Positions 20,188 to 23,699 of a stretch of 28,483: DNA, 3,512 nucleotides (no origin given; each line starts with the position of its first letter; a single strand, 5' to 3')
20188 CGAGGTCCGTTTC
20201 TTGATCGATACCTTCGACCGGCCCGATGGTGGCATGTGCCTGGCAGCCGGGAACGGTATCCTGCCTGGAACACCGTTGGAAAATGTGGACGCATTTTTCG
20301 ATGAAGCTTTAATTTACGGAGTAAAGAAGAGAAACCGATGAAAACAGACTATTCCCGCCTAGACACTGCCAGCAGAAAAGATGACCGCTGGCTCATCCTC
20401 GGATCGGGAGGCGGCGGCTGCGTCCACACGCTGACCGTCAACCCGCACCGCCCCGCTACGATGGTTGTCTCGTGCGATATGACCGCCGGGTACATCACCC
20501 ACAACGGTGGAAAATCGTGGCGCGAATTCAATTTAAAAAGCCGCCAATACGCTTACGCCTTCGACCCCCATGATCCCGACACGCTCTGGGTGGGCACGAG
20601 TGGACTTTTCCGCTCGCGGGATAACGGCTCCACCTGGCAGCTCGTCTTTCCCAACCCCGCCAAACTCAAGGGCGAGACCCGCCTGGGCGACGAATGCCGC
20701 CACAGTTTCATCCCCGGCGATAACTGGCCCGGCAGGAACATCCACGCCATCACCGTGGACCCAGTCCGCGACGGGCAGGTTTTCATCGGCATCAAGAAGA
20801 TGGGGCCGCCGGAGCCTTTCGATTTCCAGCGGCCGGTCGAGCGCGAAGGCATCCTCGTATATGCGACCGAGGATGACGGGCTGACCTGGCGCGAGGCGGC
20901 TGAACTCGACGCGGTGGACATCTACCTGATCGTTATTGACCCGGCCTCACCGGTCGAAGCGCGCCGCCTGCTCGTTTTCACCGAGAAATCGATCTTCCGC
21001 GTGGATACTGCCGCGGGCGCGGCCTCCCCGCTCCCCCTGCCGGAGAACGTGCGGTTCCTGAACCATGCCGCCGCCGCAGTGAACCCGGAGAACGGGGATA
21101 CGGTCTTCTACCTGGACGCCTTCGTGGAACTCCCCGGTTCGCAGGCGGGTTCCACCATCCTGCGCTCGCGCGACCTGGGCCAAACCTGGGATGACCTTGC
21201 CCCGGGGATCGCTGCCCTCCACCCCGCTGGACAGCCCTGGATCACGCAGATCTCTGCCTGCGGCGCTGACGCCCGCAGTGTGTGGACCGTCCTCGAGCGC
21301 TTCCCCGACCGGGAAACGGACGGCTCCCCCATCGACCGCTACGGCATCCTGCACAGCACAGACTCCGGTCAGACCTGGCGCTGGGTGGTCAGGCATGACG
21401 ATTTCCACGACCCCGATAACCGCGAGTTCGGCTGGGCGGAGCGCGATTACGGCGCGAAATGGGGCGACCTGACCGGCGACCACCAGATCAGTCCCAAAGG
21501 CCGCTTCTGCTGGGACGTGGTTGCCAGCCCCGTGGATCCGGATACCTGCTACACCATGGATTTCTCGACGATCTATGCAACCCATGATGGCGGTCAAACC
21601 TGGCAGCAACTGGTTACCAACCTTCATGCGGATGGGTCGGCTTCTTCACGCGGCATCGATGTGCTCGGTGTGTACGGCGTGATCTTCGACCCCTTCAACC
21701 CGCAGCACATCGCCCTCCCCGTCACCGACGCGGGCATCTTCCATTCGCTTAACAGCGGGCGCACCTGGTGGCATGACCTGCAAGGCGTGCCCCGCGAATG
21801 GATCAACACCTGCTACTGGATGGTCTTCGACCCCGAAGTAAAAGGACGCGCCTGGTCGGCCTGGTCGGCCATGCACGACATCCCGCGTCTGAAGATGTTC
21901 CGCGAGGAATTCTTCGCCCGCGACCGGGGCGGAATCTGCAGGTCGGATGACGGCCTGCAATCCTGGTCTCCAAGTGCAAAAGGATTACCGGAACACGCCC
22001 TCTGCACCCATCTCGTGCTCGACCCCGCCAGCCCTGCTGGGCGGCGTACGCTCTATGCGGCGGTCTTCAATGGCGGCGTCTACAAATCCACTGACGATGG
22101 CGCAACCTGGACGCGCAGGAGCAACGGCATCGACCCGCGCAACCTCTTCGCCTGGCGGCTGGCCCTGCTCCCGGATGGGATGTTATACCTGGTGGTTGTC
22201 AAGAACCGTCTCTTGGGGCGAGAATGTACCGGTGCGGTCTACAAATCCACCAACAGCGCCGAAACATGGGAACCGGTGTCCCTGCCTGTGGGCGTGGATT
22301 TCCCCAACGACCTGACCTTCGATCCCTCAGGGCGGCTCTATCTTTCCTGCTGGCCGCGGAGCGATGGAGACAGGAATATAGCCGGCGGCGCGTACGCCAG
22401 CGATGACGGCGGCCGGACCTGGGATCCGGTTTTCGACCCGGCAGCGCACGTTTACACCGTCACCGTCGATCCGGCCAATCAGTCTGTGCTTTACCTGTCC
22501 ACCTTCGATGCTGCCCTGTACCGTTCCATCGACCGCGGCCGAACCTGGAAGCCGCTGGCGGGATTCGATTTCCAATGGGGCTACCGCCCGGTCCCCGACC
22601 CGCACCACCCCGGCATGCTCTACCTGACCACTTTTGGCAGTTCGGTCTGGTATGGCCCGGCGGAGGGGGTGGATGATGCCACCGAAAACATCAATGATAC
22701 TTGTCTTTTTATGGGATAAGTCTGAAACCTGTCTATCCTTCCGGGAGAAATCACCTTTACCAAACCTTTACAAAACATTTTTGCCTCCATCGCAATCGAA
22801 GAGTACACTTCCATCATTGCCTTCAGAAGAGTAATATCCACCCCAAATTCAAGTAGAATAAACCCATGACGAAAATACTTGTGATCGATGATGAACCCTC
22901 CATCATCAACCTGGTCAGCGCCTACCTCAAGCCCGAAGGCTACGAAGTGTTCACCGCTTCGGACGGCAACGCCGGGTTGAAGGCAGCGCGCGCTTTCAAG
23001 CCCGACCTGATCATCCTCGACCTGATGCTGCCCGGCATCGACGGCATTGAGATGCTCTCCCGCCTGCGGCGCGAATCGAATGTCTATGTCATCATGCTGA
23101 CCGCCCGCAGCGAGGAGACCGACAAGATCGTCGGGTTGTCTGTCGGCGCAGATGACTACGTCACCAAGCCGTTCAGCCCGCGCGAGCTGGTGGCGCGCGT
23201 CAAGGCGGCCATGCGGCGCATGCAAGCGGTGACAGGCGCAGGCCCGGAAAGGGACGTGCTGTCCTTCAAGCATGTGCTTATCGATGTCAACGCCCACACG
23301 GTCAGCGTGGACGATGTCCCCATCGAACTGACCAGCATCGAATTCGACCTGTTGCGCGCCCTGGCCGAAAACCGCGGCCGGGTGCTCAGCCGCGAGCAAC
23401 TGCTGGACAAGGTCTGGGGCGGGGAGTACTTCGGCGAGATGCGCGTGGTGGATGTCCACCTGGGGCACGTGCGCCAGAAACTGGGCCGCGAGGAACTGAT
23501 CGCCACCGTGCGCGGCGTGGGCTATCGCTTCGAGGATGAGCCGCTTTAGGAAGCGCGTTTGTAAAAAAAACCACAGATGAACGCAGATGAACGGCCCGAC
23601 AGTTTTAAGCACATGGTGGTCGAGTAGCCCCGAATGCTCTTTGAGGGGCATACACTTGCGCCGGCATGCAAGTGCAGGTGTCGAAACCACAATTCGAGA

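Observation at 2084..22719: Candidate D-arabinan (mycobacterial cell-wall) utilisation locus in a probable Chloroflexota genome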

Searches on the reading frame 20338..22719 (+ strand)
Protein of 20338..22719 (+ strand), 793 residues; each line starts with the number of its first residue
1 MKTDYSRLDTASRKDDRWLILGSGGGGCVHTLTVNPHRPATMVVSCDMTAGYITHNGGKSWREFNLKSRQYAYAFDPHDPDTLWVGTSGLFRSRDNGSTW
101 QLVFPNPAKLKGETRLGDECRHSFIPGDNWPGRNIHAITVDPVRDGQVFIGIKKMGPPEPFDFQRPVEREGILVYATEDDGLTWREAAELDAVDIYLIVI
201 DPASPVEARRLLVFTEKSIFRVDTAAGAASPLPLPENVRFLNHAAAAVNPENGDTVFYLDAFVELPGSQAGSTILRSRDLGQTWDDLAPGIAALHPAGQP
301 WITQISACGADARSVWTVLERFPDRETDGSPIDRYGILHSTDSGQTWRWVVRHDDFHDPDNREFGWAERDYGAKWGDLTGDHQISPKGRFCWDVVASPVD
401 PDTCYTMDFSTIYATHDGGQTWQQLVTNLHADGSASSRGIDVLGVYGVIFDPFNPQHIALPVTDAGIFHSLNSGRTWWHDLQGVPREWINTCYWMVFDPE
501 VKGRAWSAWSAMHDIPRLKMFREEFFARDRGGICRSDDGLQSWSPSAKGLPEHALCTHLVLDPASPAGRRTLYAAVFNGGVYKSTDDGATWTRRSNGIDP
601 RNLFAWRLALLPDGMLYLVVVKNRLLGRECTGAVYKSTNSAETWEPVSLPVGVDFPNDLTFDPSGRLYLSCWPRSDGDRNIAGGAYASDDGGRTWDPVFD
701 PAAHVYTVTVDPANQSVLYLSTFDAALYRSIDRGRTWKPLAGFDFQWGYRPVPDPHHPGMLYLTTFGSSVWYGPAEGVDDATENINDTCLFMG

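Call 4: search_protein_families(library=pfam, proteins=[window:20338-22719:+])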
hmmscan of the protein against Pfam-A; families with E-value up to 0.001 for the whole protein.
window:20338-22719:+ (793 aa): 4 families
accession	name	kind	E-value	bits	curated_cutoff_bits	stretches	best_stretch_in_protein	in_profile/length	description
PF15902.12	Sortilin-Vps10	-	1.5e-26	93.7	33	2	685-739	3-59/446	Sortilin, neurotensin receptor 3,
PF02012.26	BNR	-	6.6e-14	50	27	0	413-423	1-11/12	BNR/Asp-box repeat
PF24316.1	Tli3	-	3e-05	24.8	27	0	394-428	64-102/129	T6SS Tli3 immunity protein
PF14870.12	PSII_BNR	-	5.7e-05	23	27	0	408-430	123-145/303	Photosynthesis system II assembly factor YCF48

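Call 21: search_protein_families(library=ncbifam, proteins=[window:20338-22719:+], max_evalue=0.01)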
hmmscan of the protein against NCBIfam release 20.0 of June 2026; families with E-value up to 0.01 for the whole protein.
window:20338-22719:+ (793 aa): 3 families
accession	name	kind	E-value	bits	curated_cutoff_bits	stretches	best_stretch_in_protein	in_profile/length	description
NF045728.1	glycosyl_F510_1955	equivalog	5.3e-40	137.2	175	3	635-741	75-174/246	F510_1955 family glycosylhydrolase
NF010237.0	PRK13684.1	equivalog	4.5e-05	22.6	326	0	408-428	150-170/334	photosynthesis system II assembly factor Ycf48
NF053688.1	BamI_Bacteroidota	equivalog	0.0039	16.5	370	0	536-596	190-244/452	BamI family beta-barrel-assembly machinery protein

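Call 31: search_solved_structures(query=window:20338-22719:+, max_evalue=0.01)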
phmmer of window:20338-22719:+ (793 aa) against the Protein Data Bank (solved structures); distinct sequences matched with E-value up to 0.01: 3.
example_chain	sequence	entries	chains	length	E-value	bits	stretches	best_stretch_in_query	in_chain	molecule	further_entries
3b7f_A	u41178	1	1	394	9.4e-06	27.1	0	703-744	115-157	Glycosyl hydrolase, BNR repeat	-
5fzp_A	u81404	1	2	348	0.00041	21.7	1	659-745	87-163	DISPASE AUTOLYSIS-INDUCING PROTEIN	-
6fhp_A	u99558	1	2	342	0.00054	21.3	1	659-745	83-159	Dispase autolysis-inducing protein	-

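Call 57: find_homologous_proteins(query=window:20338-22719:+, max_evalue=0.00001)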
Query window:20338-22719:+ (793 aa): 363 proteins with E <= 0.00001 among 8000 candidates; the best 120 are listed.
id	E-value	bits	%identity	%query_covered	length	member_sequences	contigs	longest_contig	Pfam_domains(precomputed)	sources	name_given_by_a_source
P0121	0.0e+0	1906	100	100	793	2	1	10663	PF25852.1,PF02012.27,PF15902.13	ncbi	-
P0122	0.0e+0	1522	80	99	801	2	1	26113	PF25852.1,PF02012.27,PF15902.13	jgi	jgi:photosystem II stability/assembly factor-like uncharacterized protein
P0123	0.0e+0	1503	79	97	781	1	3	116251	PF25852.1,PF14870.13,PF02012.27,PF15902.13,PF13088.13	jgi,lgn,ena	jgi:photosystem II stability/assembly factor-like uncharacterized protein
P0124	0.0e+0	1499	79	99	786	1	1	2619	PF25852.1,PF14870.13,PF02012.27,PF15902.13,PF13088.13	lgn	-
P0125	0.0e+0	1497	78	99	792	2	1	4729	PF25852.1,PF02012.27,PF15902.13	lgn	-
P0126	0.0e+0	1470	78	96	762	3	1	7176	PF25852.1,PF14870.13,PF02012.27,PF15902.13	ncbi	-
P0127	0.0e+0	1420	75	97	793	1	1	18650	PF15899.12,PF25852.1,PF02012.27,PF15902.13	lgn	-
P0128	0.0e+0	1411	75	97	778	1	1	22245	PF15899.12,PF25852.1,PF02012.27,PF15902.13,PF13088.13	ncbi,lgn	-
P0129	0.0e+0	1407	73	99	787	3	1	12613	PF25852.1,PF02012.27,PF15902.13,PF13088.13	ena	-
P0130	0.0e+0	1404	73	98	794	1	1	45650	PF15899.12,PF25852.1,PF02012.27,PF15902.13,PF13088.13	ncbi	-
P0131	0.0e+0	1400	73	97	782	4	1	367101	PF15899.12,PF14870.13,PF02012.27,PF15902.13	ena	-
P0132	0.0e+0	1391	72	99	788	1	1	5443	PF25852.1,PF14870.13,PF02012.27,PF15902.13,PF13088.13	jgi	jgi:photosystem II stability/assembly factor-like uncharacterized protein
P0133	0.0e+0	1389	74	98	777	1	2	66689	PF15899.12,PF25852.1,PF02012.27,PF15902.13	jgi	jgi:photosystem II stability/assembly factor-like uncharacterized protein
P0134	0.0e+0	1385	74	98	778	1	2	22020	PF25852.1,PF14870.13,PF02012.27,PF15902.13,PF13088.13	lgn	-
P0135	0.0e+0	1377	73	98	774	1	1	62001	PF15899.12,PF25852.1,PF02012.27,PF15902.13,PF13088.13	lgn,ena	-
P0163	1.0e-220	753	45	98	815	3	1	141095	PF25852.1,PF14870.13,PF02012.27,PF15902.13,PF13088.13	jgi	jgi:photosystem II stability/assembly factor-like uncharacterized protein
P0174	4.8e-201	688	43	97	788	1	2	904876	PF15899.12,PF14870.13,PF02012.27,PF15902.13,PF13088.13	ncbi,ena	-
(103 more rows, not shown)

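Call 60: find_encoding_contigs(protein=P0174, flank=10000, max_places=2)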
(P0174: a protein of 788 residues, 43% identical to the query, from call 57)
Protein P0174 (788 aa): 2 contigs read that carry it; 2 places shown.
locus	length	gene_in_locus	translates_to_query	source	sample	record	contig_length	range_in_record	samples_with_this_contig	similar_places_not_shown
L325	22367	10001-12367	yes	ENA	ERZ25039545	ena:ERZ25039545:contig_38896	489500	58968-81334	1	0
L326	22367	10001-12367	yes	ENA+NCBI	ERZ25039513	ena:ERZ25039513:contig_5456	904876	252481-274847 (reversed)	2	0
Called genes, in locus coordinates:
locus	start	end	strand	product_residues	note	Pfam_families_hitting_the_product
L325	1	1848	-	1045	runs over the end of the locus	PF00873:ACR_tran, PF03176:MMPL (weak)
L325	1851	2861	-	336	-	PF25919:BSH_CusB (faint), PF25973:BSH_CzcB (weak), PF25917:BSH_RND (faint), PF25954:Beta-barrel_RND_2 (weak), PF25967:RND-MFP_C (weak), PF25975:CzcB_C, PF25989:YknX_C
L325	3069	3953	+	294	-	PF06439:3keto-disac_hyd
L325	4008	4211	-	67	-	-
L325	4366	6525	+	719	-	PF05170:AsmA, PF05359:DUF748, PF13116:YhdP, PF27051:TamB_N (faint)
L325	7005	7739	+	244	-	PF17900:Peptidase_M1_N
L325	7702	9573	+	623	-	PF01433:Peptidase_M1, PF11838:ERAP1_C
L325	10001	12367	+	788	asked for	PF02012:BNR (faint), PF14870:PSII_BNR (faint), PF13088:BNR_2 (faint), PF15899:BNR_6 (faint), PF15902:Sortilin-Vps10 (weak)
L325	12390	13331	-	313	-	PF00150:Cellulase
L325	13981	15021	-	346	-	PF01261:AP_endonuc_2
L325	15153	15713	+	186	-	PF01965:DJ-1_PfpI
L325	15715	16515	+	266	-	PF00561:Abhydrolase_1, PF00975:Thioesterase, PF12146:Hydrolase_4, PF12697:Abhydrolase_6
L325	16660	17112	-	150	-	PF00160:Pro_isomerase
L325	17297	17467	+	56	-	-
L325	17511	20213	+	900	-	PF00069:Pkinase, PF07714:PK_Tyr_Ser-Thr, PF26549:Tricorn_N, PF26550:Tricorn_2nd, PF26549:Tricorn_N, PF26549:Tricorn_N, PF26550:Tricorn_2nd, PF07676:PD40, +11 more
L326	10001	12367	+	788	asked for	PF02012:BNR (faint), PF14870:PSII_BNR (faint), PF13088:BNR_2 (faint), PF15899:BNR_6 (faint), PF15902:Sortilin-Vps10 (weak)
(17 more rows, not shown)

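Call 61: find_encoding_contigs(protein=P0163, flank=10000, max_places=2)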
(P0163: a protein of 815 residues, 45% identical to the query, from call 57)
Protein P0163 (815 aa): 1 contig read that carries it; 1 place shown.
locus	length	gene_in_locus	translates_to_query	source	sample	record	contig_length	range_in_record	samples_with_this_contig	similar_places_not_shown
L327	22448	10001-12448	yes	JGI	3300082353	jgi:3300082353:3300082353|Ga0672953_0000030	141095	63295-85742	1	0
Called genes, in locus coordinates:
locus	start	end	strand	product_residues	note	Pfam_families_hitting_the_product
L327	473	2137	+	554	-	PF10509:GalKase_gal_bdg (weak), PF00288:GHMP_kinases_N, PF08544:GHMP_kinases_C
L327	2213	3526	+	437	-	PF00083:Sugar_tr, PF07690:MFS_1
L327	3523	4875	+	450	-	PF02878:PGM_PMM_I, PF02879:PGM_PMM_II, PF02880:PGM_PMM_III, PF00408:PGM_PMM_IV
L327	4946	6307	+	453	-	PF02878:PGM_PMM_I, PF02879:PGM_PMM_II, PF02880:PGM_PMM_III, PF00408:PGM_PMM_IV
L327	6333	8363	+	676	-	PF05448:AXE1 (weak), PF02129:Peptidase_S15 (faint), PF00326:Peptidase_S9 (faint)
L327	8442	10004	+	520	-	-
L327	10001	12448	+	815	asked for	PF13088:BNR_2 (faint), PF14870:PSII_BNR (faint), PF25852:DUF6242_C (faint), PF02012:BNR (faint), PF15902:Sortilin-Vps10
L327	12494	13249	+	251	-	PF01182:Glucosamine_iso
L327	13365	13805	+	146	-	PF21863:HTH_67 (weak), PF12802:MarR_2, PF01047:MarR, PF13463:HTH_27 (weak)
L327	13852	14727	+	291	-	PF01464:SLT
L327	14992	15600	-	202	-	PF01965:DJ-1_PfpI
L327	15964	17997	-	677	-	PF07944:Beta-AFase-like_GH127_cat, PF20736:Glyco_hydro127M, PF16375:DUF4986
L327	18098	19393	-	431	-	PF00331:Glyco_hydro_10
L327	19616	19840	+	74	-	PF13808:DDE_Tnp_1_assoc (weak)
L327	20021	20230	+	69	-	PF01165:Ribosomal_S21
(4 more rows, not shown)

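Call 73: predict_structure(alignment_id=A2)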
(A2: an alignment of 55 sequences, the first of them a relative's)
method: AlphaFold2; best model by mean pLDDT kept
length: 793 residues; sequences in the alignment: 55
mean_pLDDT: 93.0   pTM: 0.92
mean pLDDT of the five models: 93.0, 92.7, 91.9, 91.8, 91.4
residues with pLDDT >= 90: 662; 70-90: 105; 50-70: 19; < 50: 7
segments of 3 or more residues with pLDDT < 50: 789-793
pLDDT, mean of each block of 10 residues (from residue 1): 72 90 88 97 94 97 94 98 97 96 93 89 88 94 97 91 85 96 96 96 94 96 95 93 97 97 83 95 95 93 96 97 92 94 97 86 89 59 69 92 92 96 95 96 95 97 95 96 91 97 98 91 93 98 98 97 96 98 98 98 97 97 94 98 98 97 97 93 98 97 97 96 94 96 92 95 95 91 73 33
secondary structure, 60 per line:
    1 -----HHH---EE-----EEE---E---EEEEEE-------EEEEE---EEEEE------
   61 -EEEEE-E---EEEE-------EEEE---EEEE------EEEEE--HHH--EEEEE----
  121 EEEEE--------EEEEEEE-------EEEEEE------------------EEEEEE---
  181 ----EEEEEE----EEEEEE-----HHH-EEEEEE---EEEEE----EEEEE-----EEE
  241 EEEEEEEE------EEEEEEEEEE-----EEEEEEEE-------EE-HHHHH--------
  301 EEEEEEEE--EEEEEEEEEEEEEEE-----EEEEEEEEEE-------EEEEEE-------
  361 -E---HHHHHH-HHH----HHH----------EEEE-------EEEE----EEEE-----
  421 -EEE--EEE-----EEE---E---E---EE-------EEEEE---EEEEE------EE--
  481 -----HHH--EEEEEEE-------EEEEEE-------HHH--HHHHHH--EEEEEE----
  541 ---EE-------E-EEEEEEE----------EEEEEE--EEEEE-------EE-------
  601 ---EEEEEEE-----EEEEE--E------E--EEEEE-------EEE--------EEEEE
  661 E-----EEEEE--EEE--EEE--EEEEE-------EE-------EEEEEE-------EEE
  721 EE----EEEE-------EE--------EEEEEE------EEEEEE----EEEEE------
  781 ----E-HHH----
elements in order (helices of 4 or more, strands of 3 or more residues): E19-21 E29-34 E42-46 E50-54 E62-66 E72-75 E83-86 E90-93 E100-104 E112-116 E121-125 E134-140 E148-153 E172-177 E185-190 E195-200 E210-215 E219-223 E228-232 E238-248 E255-264 E270-277 H288-292 E301-308 E311-325 E331-340 E348-353 H366-371 E393-396 E404-407 E412-415 E422-424 E427-429 E435-437 E458-462 E466-470 E491-497 E505-510 H523-528 E531-536 E555-561 E572-577 E580-584 E604-610 E616-620 E633-637 E645-647 E656-661 E667-671 E674-676 E679-681 E684-688 E705-710 E718-722 E727-730 E748-753 E760-765 E770-774

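Call 75: fold_search(model_id=the predicted structure, library=pdb)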
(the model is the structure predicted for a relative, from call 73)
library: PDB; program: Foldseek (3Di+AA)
matches with E <= 10: 1398; with E <= 0.001: 819
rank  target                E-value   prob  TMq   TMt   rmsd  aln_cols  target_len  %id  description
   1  6p2k_B                9.0e-27  1.00  0.65  0.67   7.9       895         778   14  Crystal structure of AFV00434, an ancestral GH74 enzyme (released 2019-07-31)
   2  6p2k_A                1.2e-26  1.00  0.64  0.65   8.1       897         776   15  Crystal structure of AFV00434, an ancestral GH74 enzyme (released 2019-07-31)
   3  6p2m_A                3.8e-26  1.00  0.62  0.70   6.5       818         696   16  Crystal structure of the Caldicellulosiruptor lactoaceticus GH74 (ClGH74a) enzyme in complex with LLG xyloglucan (released 2019-07-31)
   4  7kn8_A                1.6e-25  1.00  0.60  0.67   6.8       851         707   16  Crystal structure of the GH74 xyloglucanase from Xanthomonas campestris (Xcc1752) (released 2021-05-26)
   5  6p2n                  4.2e-25  1.00  0.61  0.65   7.0       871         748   16  Crystal structure of Paenibacillus graminis GH74 (PgGH74) (released 2019-07-31)
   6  7kn8_B                4.4e-25  1.00  0.60  0.67   7.0       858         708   16  Crystal structure of the GH74 xyloglucanase from Xanthomonas campestris (Xcc1752) (released 2021-05-26)
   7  6mgl_A                9.4e-25  1.00  0.61  0.64   6.9       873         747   15  Crystal structure of the catalytic domain from GH74 enzyme PoGH74 from Paenibacillus odorifer, D60A mutant in complex  (released 2019-01-23)
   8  4lgn                  1.0e-24  1.00  0.63  0.67   6.8       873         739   18  The structure of Acidothermus cellulolyticus family 74 glycoside hydrolase (released 2013-12-11)
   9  5jwz_A                1.3e-24  1.00  0.63  0.68   6.7       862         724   17  Structure of a Putative Xyloglucanase from the Cellulolytic Bacteria Streptomyces sp. SirexAA-E (released 2016-06-01)
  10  5jwz_B                1.4e-24  1.00  0.62  0.68   6.5       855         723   17  Structure of a Putative Xyloglucanase from the Cellulolytic Bacteria Streptomyces sp. SirexAA-E (released 2016-06-01)
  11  2cn2_A                1.5e-24  1.00  0.63  0.70   6.4       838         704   16  Crystal Structures of Clostridium thermocellum Xyloglucanase (released 2006-05-22)
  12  5fkq_A                1.8e-24  1.00  0.63  0.67   6.7       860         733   15  Unraveling the first step of xyloglucan degradation by the soil saprophyte Cellvibrio japonicus through the functional (released 2015-11-04)
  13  5fkt_A                2.8e-24  1.00  0.62  0.67   6.9       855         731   15  Unraveling the first step of xyloglucan degradation by the soil saprophyte Cellvibrio japonicus through the functional (released 2015-11-04)
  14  2cn3_A                2.8e-24  1.00  0.60  0.65   6.5       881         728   15  Crystal Structures of Clostridium thermocellum Xyloglucanase (released 2006-05-22)
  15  2ebs_B                5.4e-24  1.00  0.60  0.62   8.3       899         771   14  Crystal Structure Anaalysis of Oligoxyloglucan reducing-end-specific cellobiohydrolase (OXG-RCBH) D465N Mutant Complex (released 2007-06-26)
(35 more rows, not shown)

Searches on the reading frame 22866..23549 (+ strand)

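Call 4: search_protein_families(library=pfam, proteins=[window:22866-23549:+])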
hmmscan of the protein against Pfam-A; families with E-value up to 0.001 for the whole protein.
window:22866-23549:+ (227 aa): 2 families
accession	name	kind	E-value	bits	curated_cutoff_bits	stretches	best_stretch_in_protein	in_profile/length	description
PF00072.30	Response_reg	-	1.2e-32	112.7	30.2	1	4-113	1-111/111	Response regulator receiver domain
PF00486.34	Trans_reg_C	-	1e-26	93.3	26.2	1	152-222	3-77/77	Transcriptional regulatory protein, C terminal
